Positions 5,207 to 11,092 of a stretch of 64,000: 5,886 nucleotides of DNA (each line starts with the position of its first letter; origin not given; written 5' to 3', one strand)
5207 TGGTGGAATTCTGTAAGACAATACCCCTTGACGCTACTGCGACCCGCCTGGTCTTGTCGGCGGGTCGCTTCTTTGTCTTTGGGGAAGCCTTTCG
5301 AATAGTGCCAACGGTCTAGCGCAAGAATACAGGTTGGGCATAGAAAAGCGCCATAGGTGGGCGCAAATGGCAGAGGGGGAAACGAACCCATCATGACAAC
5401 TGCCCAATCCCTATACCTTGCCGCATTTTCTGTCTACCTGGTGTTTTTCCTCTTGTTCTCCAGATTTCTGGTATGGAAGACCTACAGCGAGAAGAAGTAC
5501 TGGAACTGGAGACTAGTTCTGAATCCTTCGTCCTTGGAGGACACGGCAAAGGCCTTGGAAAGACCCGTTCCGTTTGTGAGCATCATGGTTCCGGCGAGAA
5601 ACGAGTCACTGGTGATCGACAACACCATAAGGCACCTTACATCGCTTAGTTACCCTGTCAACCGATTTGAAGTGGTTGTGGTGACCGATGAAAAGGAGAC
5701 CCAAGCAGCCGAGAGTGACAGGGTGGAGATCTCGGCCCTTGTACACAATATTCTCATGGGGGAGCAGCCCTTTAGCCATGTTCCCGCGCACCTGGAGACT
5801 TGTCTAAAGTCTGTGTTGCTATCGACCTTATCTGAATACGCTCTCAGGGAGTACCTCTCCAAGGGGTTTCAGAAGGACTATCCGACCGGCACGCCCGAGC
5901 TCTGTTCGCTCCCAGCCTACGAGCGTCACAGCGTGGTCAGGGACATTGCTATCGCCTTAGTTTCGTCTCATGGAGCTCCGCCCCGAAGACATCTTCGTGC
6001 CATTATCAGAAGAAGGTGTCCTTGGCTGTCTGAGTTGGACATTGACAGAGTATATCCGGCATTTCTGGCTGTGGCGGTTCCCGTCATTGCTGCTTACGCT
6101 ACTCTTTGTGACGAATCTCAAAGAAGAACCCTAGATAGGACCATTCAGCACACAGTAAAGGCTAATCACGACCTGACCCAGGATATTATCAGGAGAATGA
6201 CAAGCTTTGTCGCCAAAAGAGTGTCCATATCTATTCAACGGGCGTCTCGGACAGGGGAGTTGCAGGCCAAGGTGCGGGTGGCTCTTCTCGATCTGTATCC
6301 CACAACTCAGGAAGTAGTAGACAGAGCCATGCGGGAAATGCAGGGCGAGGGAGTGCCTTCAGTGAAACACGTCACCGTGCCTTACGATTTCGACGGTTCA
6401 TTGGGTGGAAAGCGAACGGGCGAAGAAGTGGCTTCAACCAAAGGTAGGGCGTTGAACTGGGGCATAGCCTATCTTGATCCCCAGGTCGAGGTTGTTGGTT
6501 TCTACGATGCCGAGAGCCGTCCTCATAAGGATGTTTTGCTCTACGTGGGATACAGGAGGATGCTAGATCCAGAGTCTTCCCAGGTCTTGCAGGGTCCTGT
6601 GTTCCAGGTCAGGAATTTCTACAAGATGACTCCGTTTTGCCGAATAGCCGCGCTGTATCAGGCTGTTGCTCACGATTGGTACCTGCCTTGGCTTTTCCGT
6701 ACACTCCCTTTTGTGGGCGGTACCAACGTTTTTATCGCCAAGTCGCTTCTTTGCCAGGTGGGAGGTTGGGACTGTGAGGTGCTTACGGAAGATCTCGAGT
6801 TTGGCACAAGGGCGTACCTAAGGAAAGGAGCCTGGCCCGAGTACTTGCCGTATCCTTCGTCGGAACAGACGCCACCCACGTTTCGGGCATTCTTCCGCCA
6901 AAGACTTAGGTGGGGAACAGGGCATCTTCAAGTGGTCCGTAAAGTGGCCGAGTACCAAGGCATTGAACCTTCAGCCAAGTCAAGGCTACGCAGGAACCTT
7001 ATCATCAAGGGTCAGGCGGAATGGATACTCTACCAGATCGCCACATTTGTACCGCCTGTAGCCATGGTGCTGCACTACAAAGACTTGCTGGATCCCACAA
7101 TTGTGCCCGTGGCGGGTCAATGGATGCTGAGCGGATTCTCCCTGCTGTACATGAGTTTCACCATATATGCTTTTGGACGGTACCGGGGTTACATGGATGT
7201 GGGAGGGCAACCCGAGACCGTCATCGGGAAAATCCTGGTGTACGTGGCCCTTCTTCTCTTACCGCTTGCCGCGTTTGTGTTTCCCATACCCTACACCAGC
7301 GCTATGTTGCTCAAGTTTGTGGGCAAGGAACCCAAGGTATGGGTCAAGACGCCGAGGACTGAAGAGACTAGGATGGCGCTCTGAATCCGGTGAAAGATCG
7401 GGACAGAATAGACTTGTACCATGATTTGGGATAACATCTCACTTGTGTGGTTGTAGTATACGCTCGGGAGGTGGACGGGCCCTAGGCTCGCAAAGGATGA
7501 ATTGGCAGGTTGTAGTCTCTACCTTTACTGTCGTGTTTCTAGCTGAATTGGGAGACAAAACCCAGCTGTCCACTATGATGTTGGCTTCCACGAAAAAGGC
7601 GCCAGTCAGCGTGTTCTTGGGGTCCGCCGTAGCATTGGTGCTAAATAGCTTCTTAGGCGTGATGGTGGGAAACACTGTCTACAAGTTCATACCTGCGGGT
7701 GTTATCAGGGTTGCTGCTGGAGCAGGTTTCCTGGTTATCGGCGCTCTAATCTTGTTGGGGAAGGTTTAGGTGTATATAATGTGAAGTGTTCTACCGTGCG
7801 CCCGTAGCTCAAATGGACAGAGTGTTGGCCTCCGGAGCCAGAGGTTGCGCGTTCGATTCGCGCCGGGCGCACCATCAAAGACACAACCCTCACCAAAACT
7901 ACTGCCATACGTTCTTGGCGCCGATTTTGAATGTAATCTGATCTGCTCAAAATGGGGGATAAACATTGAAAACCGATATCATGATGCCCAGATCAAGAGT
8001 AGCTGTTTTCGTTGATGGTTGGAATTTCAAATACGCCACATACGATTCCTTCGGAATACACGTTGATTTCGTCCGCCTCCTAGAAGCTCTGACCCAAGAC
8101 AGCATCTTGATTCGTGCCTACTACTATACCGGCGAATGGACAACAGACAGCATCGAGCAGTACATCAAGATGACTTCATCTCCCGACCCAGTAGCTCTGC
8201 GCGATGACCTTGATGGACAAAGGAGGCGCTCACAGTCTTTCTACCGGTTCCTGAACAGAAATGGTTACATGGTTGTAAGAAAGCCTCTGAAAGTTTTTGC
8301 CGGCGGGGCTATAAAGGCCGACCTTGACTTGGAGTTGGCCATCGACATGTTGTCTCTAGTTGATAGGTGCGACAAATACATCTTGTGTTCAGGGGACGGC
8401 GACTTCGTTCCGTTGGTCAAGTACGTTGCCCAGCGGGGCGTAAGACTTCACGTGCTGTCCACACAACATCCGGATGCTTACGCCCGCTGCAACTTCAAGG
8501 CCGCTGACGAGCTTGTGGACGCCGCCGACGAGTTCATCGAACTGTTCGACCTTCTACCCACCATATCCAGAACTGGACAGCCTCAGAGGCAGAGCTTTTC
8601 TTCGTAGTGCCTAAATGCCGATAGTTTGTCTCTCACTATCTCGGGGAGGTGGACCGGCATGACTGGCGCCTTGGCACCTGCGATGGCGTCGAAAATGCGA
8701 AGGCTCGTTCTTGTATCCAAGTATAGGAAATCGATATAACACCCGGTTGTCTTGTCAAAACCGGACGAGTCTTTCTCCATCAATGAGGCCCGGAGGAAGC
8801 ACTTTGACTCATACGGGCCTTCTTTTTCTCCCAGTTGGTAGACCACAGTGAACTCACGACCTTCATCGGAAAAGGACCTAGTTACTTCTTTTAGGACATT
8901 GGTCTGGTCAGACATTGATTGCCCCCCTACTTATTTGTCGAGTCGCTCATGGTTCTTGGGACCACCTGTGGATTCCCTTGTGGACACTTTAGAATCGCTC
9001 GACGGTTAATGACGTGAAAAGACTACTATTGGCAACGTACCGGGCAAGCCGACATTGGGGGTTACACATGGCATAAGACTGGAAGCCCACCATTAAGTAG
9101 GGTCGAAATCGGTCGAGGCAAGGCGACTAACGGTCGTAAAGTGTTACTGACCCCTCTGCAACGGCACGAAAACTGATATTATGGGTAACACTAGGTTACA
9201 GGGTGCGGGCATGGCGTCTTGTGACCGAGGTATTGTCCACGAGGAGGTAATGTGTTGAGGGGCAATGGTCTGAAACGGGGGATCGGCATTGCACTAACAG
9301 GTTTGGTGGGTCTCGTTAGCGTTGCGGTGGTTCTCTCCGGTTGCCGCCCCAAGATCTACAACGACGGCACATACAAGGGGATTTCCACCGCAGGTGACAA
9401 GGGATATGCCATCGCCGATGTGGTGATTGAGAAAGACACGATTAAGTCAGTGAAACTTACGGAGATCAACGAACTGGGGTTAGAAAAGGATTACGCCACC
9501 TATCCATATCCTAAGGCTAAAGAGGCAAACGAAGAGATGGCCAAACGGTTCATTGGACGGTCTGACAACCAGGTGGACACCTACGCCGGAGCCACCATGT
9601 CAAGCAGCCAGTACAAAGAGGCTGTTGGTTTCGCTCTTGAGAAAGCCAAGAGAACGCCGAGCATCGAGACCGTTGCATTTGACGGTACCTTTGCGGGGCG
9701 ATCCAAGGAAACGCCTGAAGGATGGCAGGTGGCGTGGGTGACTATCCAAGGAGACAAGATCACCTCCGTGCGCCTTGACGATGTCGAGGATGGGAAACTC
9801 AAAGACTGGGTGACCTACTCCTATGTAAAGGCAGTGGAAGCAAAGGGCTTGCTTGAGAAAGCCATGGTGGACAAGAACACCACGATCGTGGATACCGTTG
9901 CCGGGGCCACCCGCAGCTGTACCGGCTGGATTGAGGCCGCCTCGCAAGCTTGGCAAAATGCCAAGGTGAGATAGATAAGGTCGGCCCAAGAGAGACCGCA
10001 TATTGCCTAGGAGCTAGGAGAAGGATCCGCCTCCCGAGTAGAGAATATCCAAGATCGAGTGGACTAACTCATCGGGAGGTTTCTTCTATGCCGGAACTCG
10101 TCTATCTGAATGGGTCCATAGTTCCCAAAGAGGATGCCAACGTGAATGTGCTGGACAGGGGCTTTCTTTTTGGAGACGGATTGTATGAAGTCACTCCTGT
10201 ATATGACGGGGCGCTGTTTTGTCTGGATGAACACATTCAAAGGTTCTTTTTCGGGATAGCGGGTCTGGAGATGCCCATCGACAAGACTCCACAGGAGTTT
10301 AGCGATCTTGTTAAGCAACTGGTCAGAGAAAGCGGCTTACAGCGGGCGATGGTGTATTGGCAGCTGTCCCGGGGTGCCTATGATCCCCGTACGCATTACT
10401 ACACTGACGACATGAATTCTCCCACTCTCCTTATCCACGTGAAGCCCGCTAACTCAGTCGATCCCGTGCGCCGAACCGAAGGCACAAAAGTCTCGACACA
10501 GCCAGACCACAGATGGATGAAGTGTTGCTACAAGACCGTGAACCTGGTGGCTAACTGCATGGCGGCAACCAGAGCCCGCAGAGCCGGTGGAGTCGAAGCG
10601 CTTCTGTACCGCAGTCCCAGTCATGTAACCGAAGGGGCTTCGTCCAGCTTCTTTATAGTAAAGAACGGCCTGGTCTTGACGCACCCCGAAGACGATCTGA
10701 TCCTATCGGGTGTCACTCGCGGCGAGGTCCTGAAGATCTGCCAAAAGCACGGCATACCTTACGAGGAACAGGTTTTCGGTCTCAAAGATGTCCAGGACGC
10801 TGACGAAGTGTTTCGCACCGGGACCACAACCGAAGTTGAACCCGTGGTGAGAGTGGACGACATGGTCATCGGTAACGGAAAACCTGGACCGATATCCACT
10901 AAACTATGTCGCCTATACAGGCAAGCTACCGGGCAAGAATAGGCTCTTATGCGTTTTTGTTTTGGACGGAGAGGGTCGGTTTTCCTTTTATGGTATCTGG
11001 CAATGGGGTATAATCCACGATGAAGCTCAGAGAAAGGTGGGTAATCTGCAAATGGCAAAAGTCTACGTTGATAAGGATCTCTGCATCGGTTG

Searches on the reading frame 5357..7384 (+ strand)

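Call 67: search_protein_families(library=pfam, proteins=[window:5357-7384:+], max_evalue=0.00001)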
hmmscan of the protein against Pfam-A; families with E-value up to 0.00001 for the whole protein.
window:5357-7384:+ (675 aa): 2 families
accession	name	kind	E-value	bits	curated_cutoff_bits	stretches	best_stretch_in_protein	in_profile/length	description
PF13632.12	Glyco_trans_2_3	-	2.5e-19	70.3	27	1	383-634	5-190/198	Glycosyl transferase family group 2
PF13641.12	Glyco_tranf_2_3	-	1.5e-09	38.7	27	0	364-521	76-229/230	Glycosyltransferase like family 2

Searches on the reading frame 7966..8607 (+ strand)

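Call 67: search_protein_families(library=pfam, proteins=[window:7966-8607:+], max_evalue=0.00001)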
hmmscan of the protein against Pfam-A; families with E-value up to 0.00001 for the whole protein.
window:7966-8607:+ (213 aa): 1 family
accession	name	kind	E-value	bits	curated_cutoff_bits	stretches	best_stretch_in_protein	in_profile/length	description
PF01936.24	NYN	-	1.9e-27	97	24.2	1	11-193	1-144/145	NYN domain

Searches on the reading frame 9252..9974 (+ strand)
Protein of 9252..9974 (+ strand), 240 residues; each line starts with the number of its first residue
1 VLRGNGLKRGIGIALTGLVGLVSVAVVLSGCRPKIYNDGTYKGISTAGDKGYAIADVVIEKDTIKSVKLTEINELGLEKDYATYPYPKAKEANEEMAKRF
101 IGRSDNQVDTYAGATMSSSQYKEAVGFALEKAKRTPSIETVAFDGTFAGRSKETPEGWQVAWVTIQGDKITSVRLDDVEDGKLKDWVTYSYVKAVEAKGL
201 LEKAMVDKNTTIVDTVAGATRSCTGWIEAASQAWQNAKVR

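Call 67: search_protein_families(library=pfam, proteins=[window:9252-9974:+], max_evalue=0.00001)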
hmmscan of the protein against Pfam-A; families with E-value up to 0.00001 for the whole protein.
window:9252-9974:+ (240 aa): 1 family
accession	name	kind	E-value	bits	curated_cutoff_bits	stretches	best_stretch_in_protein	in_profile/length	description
PF04205.19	FMN_bind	-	1.4e-13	51.7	22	1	57-130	10-77/77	FMN-binding domain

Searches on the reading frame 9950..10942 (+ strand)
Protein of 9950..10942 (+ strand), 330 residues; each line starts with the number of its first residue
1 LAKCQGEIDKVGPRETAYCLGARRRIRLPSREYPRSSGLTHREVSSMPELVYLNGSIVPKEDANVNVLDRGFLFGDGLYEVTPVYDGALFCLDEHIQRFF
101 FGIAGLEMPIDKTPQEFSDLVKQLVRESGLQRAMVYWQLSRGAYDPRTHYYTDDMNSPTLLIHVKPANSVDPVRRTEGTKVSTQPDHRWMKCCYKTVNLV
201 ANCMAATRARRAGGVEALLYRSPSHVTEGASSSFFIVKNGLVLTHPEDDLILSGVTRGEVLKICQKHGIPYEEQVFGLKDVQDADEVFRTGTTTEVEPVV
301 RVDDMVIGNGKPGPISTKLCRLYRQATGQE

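Call 67: search_protein_families(library=pfam, proteins=[window:9950-10942:+], max_evalue=0.00001)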
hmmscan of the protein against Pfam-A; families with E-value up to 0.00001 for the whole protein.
window:9950-10942:+ (330 aa): 1 family
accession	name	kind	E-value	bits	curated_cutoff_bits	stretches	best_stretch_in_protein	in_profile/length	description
PF01063.24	Aminotran_4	-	1.7e-41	143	28.5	1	77-301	1-222/223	Amino-transferase class IV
